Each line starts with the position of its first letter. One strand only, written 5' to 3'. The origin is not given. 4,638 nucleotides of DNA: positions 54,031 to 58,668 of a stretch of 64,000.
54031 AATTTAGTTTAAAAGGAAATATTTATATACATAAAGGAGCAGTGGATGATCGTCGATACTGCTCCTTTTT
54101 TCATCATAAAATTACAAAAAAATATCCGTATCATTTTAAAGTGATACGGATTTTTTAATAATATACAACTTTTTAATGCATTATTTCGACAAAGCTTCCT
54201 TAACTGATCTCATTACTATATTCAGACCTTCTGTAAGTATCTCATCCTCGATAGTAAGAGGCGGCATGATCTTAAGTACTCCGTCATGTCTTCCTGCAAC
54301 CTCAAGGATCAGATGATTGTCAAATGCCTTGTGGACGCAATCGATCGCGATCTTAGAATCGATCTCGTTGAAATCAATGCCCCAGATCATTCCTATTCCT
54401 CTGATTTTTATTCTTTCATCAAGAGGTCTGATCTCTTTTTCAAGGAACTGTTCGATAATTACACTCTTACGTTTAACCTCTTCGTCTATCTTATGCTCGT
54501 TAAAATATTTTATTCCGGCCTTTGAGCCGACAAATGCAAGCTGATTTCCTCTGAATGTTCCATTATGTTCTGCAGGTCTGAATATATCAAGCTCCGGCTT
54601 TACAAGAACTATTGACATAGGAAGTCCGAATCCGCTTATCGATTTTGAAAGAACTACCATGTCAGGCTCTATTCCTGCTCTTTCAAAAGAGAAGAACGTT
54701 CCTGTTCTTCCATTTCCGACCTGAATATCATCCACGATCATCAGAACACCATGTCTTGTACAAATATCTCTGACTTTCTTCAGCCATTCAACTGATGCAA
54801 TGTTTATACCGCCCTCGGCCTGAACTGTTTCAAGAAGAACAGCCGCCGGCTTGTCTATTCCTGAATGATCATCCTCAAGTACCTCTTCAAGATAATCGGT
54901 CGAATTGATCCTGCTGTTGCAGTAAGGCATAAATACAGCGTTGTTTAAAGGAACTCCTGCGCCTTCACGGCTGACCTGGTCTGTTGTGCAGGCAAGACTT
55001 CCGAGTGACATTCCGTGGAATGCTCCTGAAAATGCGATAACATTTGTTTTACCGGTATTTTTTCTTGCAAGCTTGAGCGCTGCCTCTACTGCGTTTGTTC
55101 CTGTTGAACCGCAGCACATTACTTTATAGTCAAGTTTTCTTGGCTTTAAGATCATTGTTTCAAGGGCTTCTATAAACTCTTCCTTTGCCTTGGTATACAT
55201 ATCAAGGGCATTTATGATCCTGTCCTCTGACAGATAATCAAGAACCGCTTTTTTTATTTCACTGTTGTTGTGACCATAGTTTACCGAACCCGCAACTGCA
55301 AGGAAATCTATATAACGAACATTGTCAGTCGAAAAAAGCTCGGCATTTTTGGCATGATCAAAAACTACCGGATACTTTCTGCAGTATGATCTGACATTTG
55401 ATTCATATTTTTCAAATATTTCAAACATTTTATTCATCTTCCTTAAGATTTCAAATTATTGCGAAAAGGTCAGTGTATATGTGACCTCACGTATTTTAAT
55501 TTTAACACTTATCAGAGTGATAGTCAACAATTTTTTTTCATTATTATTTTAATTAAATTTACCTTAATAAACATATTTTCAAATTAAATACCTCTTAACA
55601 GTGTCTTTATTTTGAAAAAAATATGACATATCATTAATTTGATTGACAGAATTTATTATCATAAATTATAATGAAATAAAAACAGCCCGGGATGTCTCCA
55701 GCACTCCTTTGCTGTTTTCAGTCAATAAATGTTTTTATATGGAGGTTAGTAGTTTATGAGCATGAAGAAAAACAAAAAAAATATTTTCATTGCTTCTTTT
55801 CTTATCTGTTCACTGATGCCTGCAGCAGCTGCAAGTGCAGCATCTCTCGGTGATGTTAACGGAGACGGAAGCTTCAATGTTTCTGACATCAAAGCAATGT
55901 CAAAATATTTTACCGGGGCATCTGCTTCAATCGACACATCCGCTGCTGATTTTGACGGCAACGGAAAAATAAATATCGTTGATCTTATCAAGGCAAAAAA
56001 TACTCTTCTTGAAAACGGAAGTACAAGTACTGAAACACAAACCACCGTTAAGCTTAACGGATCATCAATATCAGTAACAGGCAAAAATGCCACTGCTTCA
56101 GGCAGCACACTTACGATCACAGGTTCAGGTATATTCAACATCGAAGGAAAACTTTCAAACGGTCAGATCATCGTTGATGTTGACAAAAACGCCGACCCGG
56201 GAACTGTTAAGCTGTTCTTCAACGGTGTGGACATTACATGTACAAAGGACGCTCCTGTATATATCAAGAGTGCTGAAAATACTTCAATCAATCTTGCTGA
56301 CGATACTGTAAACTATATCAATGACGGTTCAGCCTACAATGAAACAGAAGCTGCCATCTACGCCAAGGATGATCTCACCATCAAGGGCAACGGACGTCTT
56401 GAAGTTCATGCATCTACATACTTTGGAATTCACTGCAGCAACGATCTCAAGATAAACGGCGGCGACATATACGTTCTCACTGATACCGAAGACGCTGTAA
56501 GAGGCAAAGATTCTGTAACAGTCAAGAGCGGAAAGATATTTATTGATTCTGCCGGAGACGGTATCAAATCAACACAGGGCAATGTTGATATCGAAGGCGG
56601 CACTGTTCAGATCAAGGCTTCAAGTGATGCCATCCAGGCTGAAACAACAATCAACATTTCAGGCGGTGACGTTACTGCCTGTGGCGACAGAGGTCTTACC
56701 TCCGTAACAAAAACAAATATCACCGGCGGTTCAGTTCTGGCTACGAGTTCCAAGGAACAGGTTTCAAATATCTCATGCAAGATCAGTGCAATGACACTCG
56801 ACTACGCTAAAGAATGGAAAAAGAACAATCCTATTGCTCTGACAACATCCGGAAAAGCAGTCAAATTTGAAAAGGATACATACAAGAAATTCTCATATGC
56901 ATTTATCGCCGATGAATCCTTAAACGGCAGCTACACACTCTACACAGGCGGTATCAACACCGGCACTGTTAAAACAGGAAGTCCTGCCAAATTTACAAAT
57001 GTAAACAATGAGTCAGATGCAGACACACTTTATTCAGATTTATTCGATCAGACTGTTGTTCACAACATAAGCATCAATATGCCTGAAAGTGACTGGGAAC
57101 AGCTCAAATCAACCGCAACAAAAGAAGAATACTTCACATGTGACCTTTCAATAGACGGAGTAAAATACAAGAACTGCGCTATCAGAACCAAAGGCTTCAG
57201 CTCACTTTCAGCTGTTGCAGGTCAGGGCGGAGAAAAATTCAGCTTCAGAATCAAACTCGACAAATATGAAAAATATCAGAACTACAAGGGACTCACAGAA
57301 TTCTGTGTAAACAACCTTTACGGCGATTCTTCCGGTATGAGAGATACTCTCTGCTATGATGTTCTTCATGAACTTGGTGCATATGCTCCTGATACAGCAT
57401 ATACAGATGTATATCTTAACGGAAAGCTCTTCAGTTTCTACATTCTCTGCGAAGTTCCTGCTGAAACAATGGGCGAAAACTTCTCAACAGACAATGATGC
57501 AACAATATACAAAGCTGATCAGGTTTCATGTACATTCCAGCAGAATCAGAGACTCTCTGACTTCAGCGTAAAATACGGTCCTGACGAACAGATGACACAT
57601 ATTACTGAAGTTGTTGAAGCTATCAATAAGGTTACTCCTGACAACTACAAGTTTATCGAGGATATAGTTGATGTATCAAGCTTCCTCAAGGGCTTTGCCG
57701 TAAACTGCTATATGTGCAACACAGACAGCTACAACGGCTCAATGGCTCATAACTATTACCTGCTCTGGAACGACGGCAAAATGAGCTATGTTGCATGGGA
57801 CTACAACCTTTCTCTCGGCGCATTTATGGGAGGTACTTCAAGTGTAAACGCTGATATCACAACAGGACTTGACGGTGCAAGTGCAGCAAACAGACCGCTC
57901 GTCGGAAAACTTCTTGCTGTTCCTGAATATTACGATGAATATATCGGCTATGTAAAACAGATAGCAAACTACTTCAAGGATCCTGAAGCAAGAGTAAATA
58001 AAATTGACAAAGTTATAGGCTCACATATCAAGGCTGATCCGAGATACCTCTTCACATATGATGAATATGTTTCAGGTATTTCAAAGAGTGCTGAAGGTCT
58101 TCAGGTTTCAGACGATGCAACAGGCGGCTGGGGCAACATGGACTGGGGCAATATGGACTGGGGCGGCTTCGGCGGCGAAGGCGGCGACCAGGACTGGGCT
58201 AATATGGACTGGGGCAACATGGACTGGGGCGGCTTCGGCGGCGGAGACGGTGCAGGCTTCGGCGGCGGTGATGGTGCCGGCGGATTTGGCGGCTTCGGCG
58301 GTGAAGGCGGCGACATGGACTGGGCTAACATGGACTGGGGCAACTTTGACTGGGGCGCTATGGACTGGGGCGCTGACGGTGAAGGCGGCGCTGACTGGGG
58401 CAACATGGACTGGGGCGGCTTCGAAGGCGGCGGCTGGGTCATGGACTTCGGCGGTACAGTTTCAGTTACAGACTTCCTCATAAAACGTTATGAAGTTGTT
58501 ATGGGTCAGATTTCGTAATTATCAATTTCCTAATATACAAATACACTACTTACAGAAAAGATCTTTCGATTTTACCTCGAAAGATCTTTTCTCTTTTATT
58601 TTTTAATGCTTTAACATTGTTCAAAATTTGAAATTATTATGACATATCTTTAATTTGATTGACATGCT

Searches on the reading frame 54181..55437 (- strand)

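Call 89: search_protein_families(library=pfam, proteins=[window:54181-55437:-], max_evalue=0.001)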
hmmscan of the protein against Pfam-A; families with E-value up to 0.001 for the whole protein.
window:54181-55437:- (418 aa): 1 family
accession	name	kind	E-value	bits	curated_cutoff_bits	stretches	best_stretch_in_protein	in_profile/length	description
PF00202.27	Aminotran_3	-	2e-73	247.8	30.5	1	22-409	9-400/403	Aminotransferase class-III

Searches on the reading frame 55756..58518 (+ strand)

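Call 12: search_protein_families(library=pfam, proteins=[window:55756-58518:+], max_evalue=0.00001)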
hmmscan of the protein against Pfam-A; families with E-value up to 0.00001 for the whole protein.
window:55756-58518:+ (920 aa): 3 families
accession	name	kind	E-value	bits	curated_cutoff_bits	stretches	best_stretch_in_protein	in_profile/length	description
PF14262.12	Cthe_2159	-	1.1e-54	185.9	25.8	1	115-337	1-242/262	Carbohydrate-binding domain-containing protein Cthe_2159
PF08757.17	CotH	-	3.1e-45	155.5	23.8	1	493-768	12-298/322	CotH kinase protein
PF00404.24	Dockerin_1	-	2.9e-10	40.6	22.9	1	31-85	1-57/57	Dockerin type I domain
